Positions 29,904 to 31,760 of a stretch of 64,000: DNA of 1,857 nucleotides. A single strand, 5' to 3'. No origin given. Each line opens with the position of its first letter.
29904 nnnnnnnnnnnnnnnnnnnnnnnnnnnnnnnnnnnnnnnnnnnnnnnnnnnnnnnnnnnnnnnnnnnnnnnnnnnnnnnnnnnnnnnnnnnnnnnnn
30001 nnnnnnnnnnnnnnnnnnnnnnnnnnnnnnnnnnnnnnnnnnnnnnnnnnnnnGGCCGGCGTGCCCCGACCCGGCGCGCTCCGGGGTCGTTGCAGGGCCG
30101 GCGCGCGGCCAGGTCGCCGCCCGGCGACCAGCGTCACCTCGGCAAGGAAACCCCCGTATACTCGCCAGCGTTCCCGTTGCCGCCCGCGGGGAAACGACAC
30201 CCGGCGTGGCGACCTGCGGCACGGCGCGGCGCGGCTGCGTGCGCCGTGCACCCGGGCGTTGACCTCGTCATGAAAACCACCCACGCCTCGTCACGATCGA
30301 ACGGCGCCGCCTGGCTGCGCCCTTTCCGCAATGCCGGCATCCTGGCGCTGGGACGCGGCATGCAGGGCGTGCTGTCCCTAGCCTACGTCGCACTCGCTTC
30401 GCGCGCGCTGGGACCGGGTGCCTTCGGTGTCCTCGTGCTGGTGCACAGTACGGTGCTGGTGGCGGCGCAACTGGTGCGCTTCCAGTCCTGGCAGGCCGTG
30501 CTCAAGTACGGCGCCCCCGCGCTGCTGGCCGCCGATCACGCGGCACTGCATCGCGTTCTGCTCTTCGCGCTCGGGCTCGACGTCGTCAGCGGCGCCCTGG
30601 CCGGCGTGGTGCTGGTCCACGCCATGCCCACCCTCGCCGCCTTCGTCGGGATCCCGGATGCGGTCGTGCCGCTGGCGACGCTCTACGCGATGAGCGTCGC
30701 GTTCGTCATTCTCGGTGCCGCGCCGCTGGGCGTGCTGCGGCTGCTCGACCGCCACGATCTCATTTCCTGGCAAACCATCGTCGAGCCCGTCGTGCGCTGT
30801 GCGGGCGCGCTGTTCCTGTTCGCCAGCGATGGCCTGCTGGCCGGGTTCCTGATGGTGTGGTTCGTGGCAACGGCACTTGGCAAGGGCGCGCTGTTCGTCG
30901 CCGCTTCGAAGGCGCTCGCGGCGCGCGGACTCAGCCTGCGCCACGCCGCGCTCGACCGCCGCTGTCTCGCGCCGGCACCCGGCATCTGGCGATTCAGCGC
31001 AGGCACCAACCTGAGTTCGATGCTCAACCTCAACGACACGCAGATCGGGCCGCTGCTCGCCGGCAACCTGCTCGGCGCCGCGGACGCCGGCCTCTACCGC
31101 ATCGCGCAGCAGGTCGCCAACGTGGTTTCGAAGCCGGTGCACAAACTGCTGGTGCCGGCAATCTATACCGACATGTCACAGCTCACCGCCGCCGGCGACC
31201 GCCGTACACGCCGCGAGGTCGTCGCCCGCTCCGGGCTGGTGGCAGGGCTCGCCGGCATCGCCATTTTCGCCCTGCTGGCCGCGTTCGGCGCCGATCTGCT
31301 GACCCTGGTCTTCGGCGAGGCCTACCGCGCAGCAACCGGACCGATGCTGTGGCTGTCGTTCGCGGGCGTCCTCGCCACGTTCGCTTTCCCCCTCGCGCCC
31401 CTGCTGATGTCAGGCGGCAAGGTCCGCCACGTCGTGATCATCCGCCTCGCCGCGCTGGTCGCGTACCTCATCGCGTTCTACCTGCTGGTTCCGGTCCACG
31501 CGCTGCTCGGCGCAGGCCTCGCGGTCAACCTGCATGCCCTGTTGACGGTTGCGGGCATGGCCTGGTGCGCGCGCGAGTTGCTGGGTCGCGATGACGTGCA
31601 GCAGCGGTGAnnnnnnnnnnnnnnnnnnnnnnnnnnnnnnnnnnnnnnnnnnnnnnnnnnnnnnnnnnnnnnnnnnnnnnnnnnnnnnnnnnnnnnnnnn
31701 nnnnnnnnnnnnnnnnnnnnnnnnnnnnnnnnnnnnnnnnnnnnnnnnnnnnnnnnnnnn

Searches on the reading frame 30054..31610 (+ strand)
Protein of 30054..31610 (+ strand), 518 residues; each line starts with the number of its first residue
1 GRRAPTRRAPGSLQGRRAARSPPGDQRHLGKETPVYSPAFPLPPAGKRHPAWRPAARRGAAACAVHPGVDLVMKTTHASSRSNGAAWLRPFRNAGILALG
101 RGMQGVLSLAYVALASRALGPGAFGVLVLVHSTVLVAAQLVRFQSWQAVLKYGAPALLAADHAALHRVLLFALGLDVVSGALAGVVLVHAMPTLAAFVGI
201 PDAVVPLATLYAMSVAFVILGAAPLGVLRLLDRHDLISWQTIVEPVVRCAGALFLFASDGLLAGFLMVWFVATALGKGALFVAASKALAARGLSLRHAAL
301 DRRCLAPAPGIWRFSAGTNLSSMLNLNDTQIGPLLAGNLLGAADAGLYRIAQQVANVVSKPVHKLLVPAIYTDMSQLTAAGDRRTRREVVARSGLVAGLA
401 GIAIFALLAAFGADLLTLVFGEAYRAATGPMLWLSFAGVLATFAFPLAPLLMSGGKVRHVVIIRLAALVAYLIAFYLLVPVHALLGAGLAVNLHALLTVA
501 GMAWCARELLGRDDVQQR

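Call 9: search_protein_families(library=pfam, proteins=[window:30054-31610:+], max_evalue=0.001)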
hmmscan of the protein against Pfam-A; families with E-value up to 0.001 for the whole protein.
window:30054-31610:+ (518 aa): 2 families
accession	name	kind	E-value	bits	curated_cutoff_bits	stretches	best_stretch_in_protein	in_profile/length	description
PF01943.22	Polysacc_synt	-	3.2e-12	46.9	28.2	1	92-360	3-256/274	Polysaccharide biosynthesis protein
PF13440.11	Polysacc_synt_3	-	2.7e-07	30.6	23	1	175-426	53-290/293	Polysaccharide biosynthesis protein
